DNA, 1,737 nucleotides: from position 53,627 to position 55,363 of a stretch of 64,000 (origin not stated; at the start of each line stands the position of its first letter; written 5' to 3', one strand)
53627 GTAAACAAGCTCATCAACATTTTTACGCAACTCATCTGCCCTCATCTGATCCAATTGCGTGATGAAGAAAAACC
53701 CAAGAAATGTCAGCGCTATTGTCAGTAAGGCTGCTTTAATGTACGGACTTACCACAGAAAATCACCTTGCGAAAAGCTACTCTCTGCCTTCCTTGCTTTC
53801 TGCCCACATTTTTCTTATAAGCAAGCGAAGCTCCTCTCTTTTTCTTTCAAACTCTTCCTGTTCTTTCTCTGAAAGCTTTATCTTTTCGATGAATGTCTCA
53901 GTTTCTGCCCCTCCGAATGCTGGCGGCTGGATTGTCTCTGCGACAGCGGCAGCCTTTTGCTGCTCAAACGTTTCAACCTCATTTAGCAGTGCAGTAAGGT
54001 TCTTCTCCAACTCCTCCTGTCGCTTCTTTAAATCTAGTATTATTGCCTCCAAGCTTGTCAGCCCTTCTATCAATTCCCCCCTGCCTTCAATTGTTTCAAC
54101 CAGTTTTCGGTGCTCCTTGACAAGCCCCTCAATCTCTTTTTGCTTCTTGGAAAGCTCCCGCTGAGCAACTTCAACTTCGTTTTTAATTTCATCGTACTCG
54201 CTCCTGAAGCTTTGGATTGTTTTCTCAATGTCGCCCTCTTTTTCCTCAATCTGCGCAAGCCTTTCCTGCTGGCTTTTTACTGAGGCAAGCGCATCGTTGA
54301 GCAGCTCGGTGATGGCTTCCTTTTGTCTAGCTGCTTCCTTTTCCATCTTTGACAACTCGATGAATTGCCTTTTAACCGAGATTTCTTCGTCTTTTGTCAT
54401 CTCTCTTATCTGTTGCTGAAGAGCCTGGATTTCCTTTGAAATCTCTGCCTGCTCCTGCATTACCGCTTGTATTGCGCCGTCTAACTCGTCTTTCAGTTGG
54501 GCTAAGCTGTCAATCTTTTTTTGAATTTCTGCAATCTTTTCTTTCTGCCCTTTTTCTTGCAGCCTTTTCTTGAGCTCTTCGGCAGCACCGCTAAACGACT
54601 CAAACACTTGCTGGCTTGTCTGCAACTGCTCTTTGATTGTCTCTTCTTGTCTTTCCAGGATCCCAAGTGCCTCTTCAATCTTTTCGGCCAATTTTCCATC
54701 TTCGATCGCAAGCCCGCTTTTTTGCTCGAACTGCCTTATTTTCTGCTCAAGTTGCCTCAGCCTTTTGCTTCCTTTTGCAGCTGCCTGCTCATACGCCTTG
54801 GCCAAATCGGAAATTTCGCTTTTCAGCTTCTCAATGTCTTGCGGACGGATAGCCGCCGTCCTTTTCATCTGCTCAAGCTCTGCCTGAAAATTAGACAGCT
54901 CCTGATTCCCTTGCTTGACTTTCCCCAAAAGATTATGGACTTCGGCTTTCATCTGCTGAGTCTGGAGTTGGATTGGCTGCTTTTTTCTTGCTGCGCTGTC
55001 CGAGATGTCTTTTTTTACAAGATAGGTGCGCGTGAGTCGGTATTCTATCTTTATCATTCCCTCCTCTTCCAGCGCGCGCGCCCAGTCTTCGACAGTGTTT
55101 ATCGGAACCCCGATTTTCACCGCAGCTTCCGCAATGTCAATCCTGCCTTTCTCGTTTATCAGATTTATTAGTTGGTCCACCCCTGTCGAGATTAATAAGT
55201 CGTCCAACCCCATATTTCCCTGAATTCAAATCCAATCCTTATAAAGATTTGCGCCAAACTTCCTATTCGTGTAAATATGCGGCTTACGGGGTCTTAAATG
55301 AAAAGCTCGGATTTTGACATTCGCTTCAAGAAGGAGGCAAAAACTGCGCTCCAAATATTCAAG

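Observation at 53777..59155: Candidate uncharacterised module: wH-coiled-coil protein, four-repeat wH protein and an FtsK/HerA-like ATPase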

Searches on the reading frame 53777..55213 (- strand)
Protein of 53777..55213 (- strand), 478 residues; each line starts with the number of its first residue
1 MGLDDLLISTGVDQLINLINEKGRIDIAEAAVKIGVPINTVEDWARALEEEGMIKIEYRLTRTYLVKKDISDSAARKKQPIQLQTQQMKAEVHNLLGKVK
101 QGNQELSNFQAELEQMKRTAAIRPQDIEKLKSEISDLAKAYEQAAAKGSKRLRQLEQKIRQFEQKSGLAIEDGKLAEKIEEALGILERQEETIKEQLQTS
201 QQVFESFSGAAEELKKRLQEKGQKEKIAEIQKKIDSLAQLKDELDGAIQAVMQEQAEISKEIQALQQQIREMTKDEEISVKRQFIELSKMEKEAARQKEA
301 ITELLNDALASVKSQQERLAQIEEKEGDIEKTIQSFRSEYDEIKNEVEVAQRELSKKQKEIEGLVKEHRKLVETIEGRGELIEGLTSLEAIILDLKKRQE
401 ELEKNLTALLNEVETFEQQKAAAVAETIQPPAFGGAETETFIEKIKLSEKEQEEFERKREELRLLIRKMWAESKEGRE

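Call 3: search_protein_families(library=pfam, proteins=[window:53777-55213:-], max_evalue=1)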
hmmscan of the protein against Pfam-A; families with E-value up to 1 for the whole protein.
window:53777-55213:- (478 aa): 10 families
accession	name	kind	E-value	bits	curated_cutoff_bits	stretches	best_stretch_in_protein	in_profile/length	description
PF04513.17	Baculo_PEP_C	-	0.00029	21.4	38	2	305-427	18-129/140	Baculovirus polyhedron envelope protein, PEP, C terminus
PF13412.12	HTH_24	-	0.00065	19.7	21.9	1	15-55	8-48/48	Winged helix-turn-helix DNA-binding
PF10473.14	CENP-F_leu_zip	-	0.018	15.6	34.5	2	76-171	38-129/140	Leucine-rich repeats of kinetochore protein Cenp-F/LEK1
PF04108.17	ATG17_like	-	0.058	13.3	43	1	235-413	112-288/355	Autophagy protein ATG17-like domain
PF06160.17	EzrA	-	0.063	12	39.6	2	292-367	97-172/557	Septation ring formation regulator, EzrA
PF01978.25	TrmB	-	0.078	13.3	25.6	1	21-64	19-62/68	Sugar-specific transcriptional regulator TrmB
PF09278.17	MerR-DNA-bind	-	0.11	13.6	25.4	1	224-246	42-64/65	MerR, DNA binding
PF07949.17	YbbR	-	0.11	13.2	22.3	1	374-415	29-70/81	YbbR-like protein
PF06255.18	MafB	-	0.17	11.7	25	1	195-335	149-280/312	Neisseria toxin MafB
PF13166.12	AAA_13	-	0.17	10.9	36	2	87-274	280-458/713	AAA domain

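Call 4: search_protein_families(library=ncbifam, proteins=[window:53777-55213:-], max_evalue=1)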
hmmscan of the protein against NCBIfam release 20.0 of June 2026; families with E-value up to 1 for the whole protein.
window:53777-55213:- (478 aa): 22 families
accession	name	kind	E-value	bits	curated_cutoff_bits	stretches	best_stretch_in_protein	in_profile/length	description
TIGR02168.1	SMC_prok_B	equivalog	2.9e-09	35.3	567.35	2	224-462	245-479/1181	chromosome segregation protein SMC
TIGR02169.1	SMC_prok_A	equivalog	5e-08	31.1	729.4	2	220-468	233-485/1165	chromosome segregation protein SMC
NF045487.1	ASRP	equivalog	9.1e-08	31.1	300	3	186-347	315-476/593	archaea-specific SMC-related protein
NF003034.1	PRK03918.1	equivalog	1.1e-07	30.2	700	2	38-274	209-433/878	DNA double-strand break repair ATPase Rad50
NF047515.1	SpiroCoCo_C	equivalog_domain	1.2e-06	27.9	125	2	143-471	4-294/313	SpiroCoCo family coiled-coil protein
TIGR04523.1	Mplasa_alph_rch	subfamily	6.3e-06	24.4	270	1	70-472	230-597/745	helix-rich protein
NF041034.1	Rad50_Sulf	equivalog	1.8e-05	22.8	1000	3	180-370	506-695/872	DNA double-strand break repair ATPase Rad50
NF002572.0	PRK02224.1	equivalog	0.0001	20.8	1087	1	150-465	187-490/888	DNA double-strand break repair ATPase Rad50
TIGR04211.1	SH3_and_anchor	equivalog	0.0007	19.3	65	2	330-423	65-158/198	TIGR04211 family SH3 domain-containing protein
TIGR00996.1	Mtu_fam_mce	paralog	0.001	18.3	140.5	1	348-443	156-251/291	MCE family protein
NF041751.2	sbcc_Staph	equivalog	0.0011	17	920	1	84-453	190-540/1007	exonuclease subunit SbcC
NF053609.1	Sul12a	equivalog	0.0019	18.4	150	1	13-108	8-97/103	Sul12a family chromatin-organizing protein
NF041396.1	TranRegLrp_Halo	equivalog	0.015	15.1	190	1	14-55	9-50/149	HTH-type transcriptional regulator Lrp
NF041035.1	Rad50_Halo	equivalog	0.027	12.8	1000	1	150-463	187-488/883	DNA double-strand break repair ATPase Rad50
NF045780.1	TrlF_fam_ATP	equivalog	0.047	12.4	350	1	70-284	475-697/944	TrlF family AAA-like ATPase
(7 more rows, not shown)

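Call 5: search_protein_families(library=padloc, proteins=[window:53777-55213:-], max_evalue=1)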
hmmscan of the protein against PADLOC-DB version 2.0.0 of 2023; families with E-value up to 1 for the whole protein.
window:53777-55213:- (478 aa): 32 families (the best 25 are shown)
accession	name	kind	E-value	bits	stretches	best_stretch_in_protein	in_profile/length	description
PDLC03865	LmuB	-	1.1e-06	25.2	2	127-463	522-833/1007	-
PDLC00581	JetC3|JetC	-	1.3e-05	21.3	1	77-462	773-1164/1473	DUF3584 domain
PDLC00582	JetC3|JetC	-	5.5e-05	19.1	2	74-344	302-576/1472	DUF3584 domain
PDLC00550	JetC2|JetC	-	0.00016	17.6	2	222-468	274-513/1355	DUF3584 domain; MukB-like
PDLC05009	PDC-S37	-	0.00024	17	1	211-434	379-597/1550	-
PDLC00006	DruC1|DruC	-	0.00028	17.5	2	177-335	171-325/626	Unknown function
PDLC03868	LmuB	-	0.00031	17.2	2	102-363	223-477/1035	-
PDLC02730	PbeC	-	0.00032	17.6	3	319-422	385-488/651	PbeC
PDLC03863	LmuB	-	0.00079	16.2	1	65-293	227-452/610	-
PDLC00519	JetC1|JetC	-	0.0011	15.3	2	61-277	262-472/1097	DUF3584 domain; MukB-like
PDLC00583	JetC3|JetC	-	0.0016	14.3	2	177-420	750-984/1471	DUF3584 domain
PDLC00553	JetC2|JetC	-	0.0021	14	2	184-425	748-987/1361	DUF3584 domain; MukB-like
PDLC00551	JetC2|JetC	-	0.0027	13.6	1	185-424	745-983/1365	DUF3584 domain; MukB-like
PDLC00588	JetC3|JetC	-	0.0036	13.1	2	181-432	404-644/1484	DUF3584 domain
PDLC00580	JetC3|JetC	-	0.0062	12.8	2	187-421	234-461/1068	DUF3584 domain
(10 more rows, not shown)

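Call 6: search_protein_families(library=phrogs, proteins=[window:53777-55213:-], max_evalue=0.1)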
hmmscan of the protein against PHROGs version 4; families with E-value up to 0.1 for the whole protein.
window:53777-55213:- (478 aa): 12 families
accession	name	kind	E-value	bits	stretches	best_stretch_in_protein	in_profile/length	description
phrog_7458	-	tail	0.0012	18.2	1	292-420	7-132/732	tail spike protein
phrog_1047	-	tail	0.0021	17.2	1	180-405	69-296/1251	tail associated lysin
phrog_5553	-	unknown function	0.0069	17.6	0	224-320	13-108/114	-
phrog_33318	-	unknown function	0.0082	17.3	1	345-370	15-40/51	-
phrog_2391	-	DNA, RNA and nucleotide metabolism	0.02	15.8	1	12-54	14-56/107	DNA binding protein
phrog_25335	-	unknown function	0.022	15.1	1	86-165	142-219/319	-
phrog_1535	-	tail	0.028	13.5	1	172-446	15-263/1152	tail length tape measure protein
phrog_142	-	moron, auxiliary metabolic gene and host takeover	0.037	15.1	1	10-68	12-72/116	Ren-like exclusion protein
phrog_3590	-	unknown function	0.039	14.3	0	77-348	109-358/481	-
phrog_24201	-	head and packaging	0.052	13.1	1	190-268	141-215/790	head protein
phrog_1467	-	unknown function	0.054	14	0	196-276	78-158/226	-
phrog_3779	-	tail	0.056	12.4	1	63-371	456-766/1225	tail length tape measure protein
